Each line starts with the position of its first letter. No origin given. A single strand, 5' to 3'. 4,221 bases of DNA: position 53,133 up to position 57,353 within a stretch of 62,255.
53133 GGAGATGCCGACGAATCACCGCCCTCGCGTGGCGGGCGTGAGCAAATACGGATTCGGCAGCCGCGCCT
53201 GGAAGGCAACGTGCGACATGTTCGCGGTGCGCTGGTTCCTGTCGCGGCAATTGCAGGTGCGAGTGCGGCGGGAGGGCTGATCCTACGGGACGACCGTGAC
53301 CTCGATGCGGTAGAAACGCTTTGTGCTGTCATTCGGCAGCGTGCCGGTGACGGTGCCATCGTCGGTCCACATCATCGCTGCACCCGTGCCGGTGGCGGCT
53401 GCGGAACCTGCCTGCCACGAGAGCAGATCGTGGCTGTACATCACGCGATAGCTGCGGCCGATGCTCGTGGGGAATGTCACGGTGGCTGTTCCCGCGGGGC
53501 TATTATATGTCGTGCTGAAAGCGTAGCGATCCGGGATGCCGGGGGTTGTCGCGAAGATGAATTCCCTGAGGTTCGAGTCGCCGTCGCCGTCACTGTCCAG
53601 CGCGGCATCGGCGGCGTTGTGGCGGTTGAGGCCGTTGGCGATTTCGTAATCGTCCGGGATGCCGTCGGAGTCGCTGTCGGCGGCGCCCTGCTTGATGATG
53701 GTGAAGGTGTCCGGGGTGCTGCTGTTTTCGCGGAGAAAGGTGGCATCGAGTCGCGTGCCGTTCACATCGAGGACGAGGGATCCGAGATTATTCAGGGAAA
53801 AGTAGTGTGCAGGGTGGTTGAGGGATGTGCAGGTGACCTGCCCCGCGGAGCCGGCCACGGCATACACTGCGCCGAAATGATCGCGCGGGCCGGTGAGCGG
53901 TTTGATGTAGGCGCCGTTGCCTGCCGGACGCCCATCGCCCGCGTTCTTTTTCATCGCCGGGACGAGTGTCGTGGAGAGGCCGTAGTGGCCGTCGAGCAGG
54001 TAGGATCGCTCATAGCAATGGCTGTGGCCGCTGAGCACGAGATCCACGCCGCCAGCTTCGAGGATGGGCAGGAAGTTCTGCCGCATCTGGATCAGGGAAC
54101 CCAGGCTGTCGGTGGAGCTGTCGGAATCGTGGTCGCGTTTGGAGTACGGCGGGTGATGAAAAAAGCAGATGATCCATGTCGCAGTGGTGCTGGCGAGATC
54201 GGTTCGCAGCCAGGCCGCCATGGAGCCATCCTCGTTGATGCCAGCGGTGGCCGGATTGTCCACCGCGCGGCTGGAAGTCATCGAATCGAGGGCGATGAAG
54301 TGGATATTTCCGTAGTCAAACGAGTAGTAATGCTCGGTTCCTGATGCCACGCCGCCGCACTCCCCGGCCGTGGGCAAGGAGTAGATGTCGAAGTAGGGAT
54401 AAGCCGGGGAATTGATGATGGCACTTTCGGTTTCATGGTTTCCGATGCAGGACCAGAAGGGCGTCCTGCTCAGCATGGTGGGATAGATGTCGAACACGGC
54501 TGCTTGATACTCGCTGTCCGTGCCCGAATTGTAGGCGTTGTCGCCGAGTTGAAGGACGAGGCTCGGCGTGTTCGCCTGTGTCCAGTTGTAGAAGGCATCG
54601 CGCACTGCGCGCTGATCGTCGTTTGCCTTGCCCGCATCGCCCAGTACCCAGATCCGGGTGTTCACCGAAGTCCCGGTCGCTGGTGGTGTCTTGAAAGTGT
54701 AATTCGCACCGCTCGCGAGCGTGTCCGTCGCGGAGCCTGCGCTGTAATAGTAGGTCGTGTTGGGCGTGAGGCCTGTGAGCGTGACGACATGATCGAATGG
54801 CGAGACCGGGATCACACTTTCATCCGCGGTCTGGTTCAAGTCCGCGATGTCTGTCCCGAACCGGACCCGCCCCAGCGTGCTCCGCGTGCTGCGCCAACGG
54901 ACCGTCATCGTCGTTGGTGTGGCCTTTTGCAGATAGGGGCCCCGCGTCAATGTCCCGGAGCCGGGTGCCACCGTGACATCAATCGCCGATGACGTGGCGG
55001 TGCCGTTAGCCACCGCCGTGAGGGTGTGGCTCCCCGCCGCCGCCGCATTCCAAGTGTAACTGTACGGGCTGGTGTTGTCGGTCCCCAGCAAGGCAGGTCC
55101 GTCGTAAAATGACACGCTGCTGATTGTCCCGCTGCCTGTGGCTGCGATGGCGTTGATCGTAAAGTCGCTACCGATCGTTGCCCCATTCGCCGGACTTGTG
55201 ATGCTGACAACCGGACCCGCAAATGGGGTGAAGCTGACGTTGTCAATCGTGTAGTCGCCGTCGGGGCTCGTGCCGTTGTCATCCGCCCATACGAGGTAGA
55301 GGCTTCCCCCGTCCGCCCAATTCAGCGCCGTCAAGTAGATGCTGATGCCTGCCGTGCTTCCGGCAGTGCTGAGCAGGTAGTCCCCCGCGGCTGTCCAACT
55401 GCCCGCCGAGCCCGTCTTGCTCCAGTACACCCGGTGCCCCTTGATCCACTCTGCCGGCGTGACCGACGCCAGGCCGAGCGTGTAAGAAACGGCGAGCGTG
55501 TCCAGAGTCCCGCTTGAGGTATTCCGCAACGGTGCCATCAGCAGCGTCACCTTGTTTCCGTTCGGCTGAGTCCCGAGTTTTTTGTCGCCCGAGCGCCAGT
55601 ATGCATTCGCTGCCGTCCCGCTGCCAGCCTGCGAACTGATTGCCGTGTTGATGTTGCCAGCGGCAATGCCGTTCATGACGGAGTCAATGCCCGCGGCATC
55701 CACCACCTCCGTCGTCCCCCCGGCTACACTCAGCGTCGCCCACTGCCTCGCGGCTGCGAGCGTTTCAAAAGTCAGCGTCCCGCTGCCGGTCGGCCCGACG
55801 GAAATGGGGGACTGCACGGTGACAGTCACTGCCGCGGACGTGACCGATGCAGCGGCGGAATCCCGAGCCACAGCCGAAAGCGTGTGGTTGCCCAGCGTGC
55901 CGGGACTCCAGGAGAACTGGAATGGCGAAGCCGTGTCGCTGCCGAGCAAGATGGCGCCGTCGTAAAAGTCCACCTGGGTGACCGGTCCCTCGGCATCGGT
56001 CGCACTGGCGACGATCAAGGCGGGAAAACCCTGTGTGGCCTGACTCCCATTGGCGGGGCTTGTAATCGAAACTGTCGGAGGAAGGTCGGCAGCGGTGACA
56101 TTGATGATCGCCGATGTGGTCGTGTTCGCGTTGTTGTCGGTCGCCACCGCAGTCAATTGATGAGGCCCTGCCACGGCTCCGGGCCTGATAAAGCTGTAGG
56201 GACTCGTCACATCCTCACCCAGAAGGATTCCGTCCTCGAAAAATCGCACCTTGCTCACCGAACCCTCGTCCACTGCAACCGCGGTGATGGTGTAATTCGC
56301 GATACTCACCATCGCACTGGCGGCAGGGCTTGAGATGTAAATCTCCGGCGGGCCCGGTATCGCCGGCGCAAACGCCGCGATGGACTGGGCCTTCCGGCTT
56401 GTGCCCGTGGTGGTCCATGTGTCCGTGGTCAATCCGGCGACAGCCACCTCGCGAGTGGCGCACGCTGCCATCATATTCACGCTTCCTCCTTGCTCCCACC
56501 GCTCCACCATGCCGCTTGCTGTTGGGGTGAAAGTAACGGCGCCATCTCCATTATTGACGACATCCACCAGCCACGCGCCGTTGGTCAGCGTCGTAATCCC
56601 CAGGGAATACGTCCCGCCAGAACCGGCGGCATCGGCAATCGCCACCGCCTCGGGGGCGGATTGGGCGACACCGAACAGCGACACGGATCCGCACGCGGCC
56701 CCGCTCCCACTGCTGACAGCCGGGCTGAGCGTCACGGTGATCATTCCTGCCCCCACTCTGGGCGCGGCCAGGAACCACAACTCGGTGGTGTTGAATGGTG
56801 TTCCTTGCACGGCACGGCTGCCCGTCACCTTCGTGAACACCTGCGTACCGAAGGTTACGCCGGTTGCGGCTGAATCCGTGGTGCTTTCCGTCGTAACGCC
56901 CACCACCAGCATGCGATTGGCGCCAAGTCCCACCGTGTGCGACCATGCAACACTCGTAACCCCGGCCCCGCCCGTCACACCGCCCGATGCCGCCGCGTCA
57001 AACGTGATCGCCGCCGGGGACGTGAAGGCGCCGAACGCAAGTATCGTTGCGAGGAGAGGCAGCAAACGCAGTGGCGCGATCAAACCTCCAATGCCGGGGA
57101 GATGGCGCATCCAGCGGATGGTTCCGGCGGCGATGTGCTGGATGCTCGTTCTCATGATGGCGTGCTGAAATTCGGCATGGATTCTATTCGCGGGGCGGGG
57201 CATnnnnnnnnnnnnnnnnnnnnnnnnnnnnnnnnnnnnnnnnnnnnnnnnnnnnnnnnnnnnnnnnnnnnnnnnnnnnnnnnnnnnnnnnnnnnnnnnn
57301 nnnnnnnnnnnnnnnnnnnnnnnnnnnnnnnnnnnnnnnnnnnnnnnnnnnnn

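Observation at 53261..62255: Tandem duplication of a 5.0-kb cassette: TPR protein plus ~1300-aa PAP-like multidomain enzyme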

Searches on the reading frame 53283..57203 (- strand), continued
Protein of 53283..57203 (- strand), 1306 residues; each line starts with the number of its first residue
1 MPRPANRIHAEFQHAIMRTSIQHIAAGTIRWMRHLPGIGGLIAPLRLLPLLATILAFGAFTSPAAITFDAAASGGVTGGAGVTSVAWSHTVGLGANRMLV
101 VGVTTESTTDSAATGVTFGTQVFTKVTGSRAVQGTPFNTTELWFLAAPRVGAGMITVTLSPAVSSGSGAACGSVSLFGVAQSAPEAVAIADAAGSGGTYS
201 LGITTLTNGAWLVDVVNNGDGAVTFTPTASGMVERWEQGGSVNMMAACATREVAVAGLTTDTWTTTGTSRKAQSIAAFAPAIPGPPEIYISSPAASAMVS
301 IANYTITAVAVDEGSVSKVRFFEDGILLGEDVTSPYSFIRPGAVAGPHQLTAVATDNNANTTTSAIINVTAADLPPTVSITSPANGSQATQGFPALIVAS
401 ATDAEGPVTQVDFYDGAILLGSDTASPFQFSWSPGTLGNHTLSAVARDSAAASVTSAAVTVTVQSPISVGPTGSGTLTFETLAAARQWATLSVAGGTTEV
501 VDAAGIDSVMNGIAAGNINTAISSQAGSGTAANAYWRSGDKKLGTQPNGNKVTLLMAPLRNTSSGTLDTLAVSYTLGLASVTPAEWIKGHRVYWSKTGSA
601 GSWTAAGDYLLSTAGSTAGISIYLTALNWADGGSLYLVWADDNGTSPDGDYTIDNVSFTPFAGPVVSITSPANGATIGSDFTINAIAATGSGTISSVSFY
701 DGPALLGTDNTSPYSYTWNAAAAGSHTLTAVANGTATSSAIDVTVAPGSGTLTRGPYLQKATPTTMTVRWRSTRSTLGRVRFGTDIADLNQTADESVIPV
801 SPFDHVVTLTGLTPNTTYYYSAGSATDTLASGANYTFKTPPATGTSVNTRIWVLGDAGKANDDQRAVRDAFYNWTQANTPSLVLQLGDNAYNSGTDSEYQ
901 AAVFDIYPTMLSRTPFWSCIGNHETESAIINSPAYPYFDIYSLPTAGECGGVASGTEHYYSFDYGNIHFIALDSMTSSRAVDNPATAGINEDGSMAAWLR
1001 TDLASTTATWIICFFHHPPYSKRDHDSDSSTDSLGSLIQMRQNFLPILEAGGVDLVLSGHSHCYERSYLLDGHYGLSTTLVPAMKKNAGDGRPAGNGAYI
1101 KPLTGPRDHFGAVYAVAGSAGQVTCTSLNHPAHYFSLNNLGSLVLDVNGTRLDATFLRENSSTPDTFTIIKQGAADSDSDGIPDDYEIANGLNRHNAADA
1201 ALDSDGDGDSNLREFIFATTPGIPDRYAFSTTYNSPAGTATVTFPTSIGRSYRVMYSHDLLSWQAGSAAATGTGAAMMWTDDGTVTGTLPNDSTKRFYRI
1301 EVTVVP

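Call 62: find_encoding_contigs(protein=P0001, flank=10000, max_places=8)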
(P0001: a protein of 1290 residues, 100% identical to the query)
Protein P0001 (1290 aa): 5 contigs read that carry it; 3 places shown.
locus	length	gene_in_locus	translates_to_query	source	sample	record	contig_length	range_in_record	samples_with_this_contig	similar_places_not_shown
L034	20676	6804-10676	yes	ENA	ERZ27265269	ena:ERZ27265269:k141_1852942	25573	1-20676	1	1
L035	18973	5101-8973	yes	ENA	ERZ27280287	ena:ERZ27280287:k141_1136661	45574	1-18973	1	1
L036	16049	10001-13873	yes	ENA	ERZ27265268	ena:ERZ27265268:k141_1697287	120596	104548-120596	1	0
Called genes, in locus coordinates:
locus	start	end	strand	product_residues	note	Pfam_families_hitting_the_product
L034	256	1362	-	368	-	PF03572:Peptidase_S41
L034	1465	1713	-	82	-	-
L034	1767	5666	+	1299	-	PF17957:Big_7, PF16656:Pur_ac_phosph_N, PF00149:Metallophos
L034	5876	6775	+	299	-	PF13428:TPR_14 (faint), PF07719:TPR_2 (faint), PF14559:TPR_19 (faint), PF13371:TPR_9 (faint), PF13432:TPR_16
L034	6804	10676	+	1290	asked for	PF17957:Big_7, PF16656:Pur_ac_phosph_N, PF00149:Metallophos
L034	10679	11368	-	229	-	PF00535:Glycos_transf_2, PF10111:Glyco_tranf_2_2 (weak), PF13641:Glyco_tranf_2_3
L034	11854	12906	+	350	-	-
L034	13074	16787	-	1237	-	PF23500:DUF7133, PF13513:HEAT_EZ (faint), PF00514:Arm (faint), PF02985:HEAT (faint), PF03130:HEAT_PBS (faint), PF13646:HEAT_2, PF00034:Cytochrom_C (faint)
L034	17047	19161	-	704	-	PF02897:Peptidase_S9_N, PF00326:Peptidase_S9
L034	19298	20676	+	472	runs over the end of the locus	-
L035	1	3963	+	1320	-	?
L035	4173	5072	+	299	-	PF13428:TPR_14 (faint), PF07719:TPR_2 (faint), PF14559:TPR_19 (faint), PF13371:TPR_9 (faint), PF13432:TPR_16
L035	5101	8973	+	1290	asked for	PF17957:Big_7, PF16656:Pur_ac_phosph_N, PF00149:Metallophos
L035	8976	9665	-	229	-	PF00535:Glycos_transf_2, PF10111:Glyco_tranf_2_2 (weak), PF13641:Glyco_tranf_2_3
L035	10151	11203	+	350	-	-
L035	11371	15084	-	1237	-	PF23500:DUF7133, PF13513:HEAT_EZ (faint), PF00514:Arm (faint), PF02985:HEAT (faint), PF03130:HEAT_PBS (faint), PF13646:HEAT_2, PF00034:Cytochrom_C (faint)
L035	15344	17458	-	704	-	PF02897:Peptidase_S9_N, PF00326:Peptidase_S9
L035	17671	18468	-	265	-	PF00149:Metallophos, PF12850:Metallophos_2 (faint)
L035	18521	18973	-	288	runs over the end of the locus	PF01040:UbiA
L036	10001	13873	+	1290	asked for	PF17957:Big_7, PF16656:Pur_ac_phosph_N, PF00149:Metallophos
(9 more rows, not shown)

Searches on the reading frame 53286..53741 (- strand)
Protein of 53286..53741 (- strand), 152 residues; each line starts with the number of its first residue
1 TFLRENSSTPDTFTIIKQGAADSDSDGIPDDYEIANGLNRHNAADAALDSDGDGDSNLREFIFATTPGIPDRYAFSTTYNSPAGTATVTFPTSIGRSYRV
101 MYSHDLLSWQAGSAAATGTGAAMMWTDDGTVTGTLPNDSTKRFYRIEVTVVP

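Call 26: search_protein_families(library=pfam, proteins=[window:53286-53741:-], max_evalue=10)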
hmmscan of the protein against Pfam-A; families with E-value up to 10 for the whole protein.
seq(152 aa): 2 families
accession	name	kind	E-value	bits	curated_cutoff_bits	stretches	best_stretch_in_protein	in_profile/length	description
PF02625.21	XdhC_CoxI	-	0.095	13.1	24.3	1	112-135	18-40/68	XdhC and CoxI family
PF03495.19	Binary_toxB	-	0.33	11.6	25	1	22-35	2-15/78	Clostridial binary toxin B/anthrax toxin PA Ca-binding domain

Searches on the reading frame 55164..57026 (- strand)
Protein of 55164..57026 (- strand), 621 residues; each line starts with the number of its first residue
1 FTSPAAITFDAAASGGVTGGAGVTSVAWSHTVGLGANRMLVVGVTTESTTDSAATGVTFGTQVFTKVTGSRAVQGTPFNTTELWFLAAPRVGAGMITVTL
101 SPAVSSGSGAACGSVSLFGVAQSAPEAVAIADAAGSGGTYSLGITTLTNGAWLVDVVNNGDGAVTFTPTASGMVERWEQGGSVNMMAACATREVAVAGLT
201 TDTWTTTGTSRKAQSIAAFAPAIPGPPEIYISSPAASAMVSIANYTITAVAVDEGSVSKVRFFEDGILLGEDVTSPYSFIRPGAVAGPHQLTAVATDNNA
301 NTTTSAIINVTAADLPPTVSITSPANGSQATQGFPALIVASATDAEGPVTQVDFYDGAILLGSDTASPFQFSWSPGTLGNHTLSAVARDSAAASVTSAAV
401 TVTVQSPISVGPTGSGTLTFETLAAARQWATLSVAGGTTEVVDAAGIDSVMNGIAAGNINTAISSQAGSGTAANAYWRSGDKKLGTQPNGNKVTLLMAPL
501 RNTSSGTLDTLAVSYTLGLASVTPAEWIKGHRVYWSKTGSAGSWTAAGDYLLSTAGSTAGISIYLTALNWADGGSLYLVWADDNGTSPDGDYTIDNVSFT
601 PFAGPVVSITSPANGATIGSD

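Call 63: predict_structure(alignment_id=A3)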
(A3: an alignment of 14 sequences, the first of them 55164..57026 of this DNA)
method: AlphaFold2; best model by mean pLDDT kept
length: 621 residues; sequences in the alignment: 14
mean_pLDDT: 80.6   pTM: 0.54
mean pLDDT of the five models: 80.6, 79.7, 77.8, 73.8, 72.8
residues with pLDDT >= 90: 191; 70-90: 301; 50-70: 101; < 50: 28
segments of 3 or more residues with pLDDT < 50: 1-6, 10-14, 469-475, 614-616
pLDDT, mean of each block of 10 residues (from residue 1): 40 54 85 79 88 93 95 84 93 89 79 83 89 68 79 84 71 68 69 81 76 88 81 91 91 83 96 93 91 92 94 90 88 89 88 96 94 90 94 91 90 77 63 72 78 87 60 53 58 84 88 84 57 88 86 77 87 91 63 83 59 49 38
secondary structure, 60 per line:
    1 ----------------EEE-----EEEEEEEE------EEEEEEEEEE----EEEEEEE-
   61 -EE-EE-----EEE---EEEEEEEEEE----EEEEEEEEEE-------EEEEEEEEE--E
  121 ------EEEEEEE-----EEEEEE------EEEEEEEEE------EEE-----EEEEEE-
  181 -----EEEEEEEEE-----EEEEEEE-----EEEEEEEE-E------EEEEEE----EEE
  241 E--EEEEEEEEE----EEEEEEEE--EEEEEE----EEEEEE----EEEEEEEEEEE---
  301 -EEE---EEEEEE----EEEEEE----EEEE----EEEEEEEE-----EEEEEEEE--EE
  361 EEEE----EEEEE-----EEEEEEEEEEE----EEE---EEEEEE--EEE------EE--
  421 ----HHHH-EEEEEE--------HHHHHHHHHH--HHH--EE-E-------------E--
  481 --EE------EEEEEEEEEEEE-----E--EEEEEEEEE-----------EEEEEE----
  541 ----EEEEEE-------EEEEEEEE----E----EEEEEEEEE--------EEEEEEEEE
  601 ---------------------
elements in order: E17-19 E25-32 E39-48 E53-59 E72-74 E78-87 E92-101 E109-117 E127-133 E139-144 E151-159 E166-168 E174-179 E186-194 E200-206 E212-219 E228-233 E238-241 E244-252 E257-264 E267-272 E277-282 E287-297 E302-304 E308-313 E318-323 E328-331 E336-343 E349-356 E359-364 E369-373 E379-389 E394-396 E400-405 E408-410 H425-428 E430-435 H444-453 E491-502 E511-519 E531-536 E545-550 E558-565 E575-583 E592-600

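Call 69: fold_search(model_id=the predicted structure, library=pdb)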
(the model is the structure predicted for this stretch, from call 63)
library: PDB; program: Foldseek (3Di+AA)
matches with E <= 10: 1812; with E <= 0.001: 313
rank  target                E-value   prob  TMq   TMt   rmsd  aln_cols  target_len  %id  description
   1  3pdd                  3.2e-14  1.00  0.17  0.47  10.5       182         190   29  Structures of Clostridium thermocellum CbhA fibronectin(III)-like modules (released 2011-11-23)
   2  2yn5_B                4.8e-09  1.00  0.16  0.31  15.5       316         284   15  Structural insight into the giant calcium-binding adhesin SiiE: implications for the adhesion of Salmonella enterica t (released 2013-04-03)
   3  2yn5_A                5.3e-09  1.00  0.16  0.31  15.6       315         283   14  Structural insight into the giant calcium-binding adhesin SiiE: implications for the adhesion of Salmonella enterica t (released 2013-04-03)
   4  2yn3_A                6.1e-09  1.00  0.16  0.31  14.5       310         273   15  Structural insight into the giant calcium-binding adhesin SiiE: implications for the adhesion of Salmonella enterica t (released 2013-04-03)
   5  7biz_A                6.4e-09  1.00  0.16  0.19  17.8       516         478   12  Structure of a B12 binding lipoprotein from Bacteroides thetaiotaomicron (released 2022-03-02)
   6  2yn3_C                1.3e-08  1.00  0.16  0.31  14.9       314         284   14  Structural insight into the giant calcium-binding adhesin SiiE: implications for the adhesion of Salmonella enterica t (released 2013-04-03)
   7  4yfd_A                1.9e-08  1.00  0.18  0.21  24.0       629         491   11  Crystal structure PTP delta Ig1-Fn2 in complex with IL-1RAcP (released 2015-05-06)
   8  4yfg_A                2.2e-08  1.00  0.13  0.16  29.3       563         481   11  Crystal structure of PTP delta meA3/meB minus variant Ig1-Fn1 (released 2015-05-06)
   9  7biz_B                2.5e-08  1.00  0.16  0.20  17.6       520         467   10  Structure of a B12 binding lipoprotein from Bacteroides thetaiotaomicron (released 2022-03-02)
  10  6e57_C                3.1e-08  1.00  0.12  0.18  19.1       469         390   11  Bacteroides ovatus mixed-linkage glucan utilization locus (MLGUL) SGBP-B in complex with mixed-linkage heptasaccharide (released 2019-05-29)
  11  4pbx                  4.1e-08  1.00  0.19  0.20  32.7       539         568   13  Crystal structure of the six N-terminal domains of human receptor protein tyrosine phosphatase sigma (released 2014-11-12)
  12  6e57_A                4.3e-08  1.00  0.12  0.19  19.8       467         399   12  Bacteroides ovatus mixed-linkage glucan utilization locus (MLGUL) SGBP-B in complex with mixed-linkage heptasaccharide (released 2019-05-29)
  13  6e57_D                4.3e-08  1.00  0.12  0.19  19.6       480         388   11  Bacteroides ovatus mixed-linkage glucan utilization locus (MLGUL) SGBP-B in complex with mixed-linkage heptasaccharide (released 2019-05-29)
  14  9kvu                  9.1e-08  1.00  0.15  0.92   1.3        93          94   39  Structure of B1 domain in the bifunctional enzyme CelAly (released 2026-03-18)
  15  6e57_B                1.2e-07  1.00  0.12  0.18  20.1       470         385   11  Bacteroides ovatus mixed-linkage glucan utilization locus (MLGUL) SGBP-B in complex with mixed-linkage heptasaccharide (released 2019-05-29)
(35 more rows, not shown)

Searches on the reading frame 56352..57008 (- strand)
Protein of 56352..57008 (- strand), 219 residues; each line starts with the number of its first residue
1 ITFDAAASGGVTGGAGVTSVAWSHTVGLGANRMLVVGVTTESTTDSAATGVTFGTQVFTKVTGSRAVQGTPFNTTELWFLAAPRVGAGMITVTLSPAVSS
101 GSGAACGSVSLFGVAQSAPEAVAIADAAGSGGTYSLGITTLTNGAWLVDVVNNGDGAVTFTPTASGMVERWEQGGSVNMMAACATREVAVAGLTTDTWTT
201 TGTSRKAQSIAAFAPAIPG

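Call 26: search_protein_families(library=pfam, proteins=[window:56352-57008:-], max_evalue=10)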
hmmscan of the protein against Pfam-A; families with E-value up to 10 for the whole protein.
seq(219 aa): 2 families
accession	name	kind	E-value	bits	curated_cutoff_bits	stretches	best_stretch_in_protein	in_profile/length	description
PF25271.1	DUF7868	-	0.00063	20.2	25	1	103-163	82-139/158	Domain of unknown function (DUF7868)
PF17892.7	Cadherin_5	-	0.018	15.3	26.5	1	135-164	40-69/98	Cadherin-like domain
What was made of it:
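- Tried and rejected: Pfam at E<=10 on the three unassigned segments (N-domain, middle domain, C-terminal part) gave only sub-threshold noise such as DUF7868 and Cadherin_5 (call 26).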
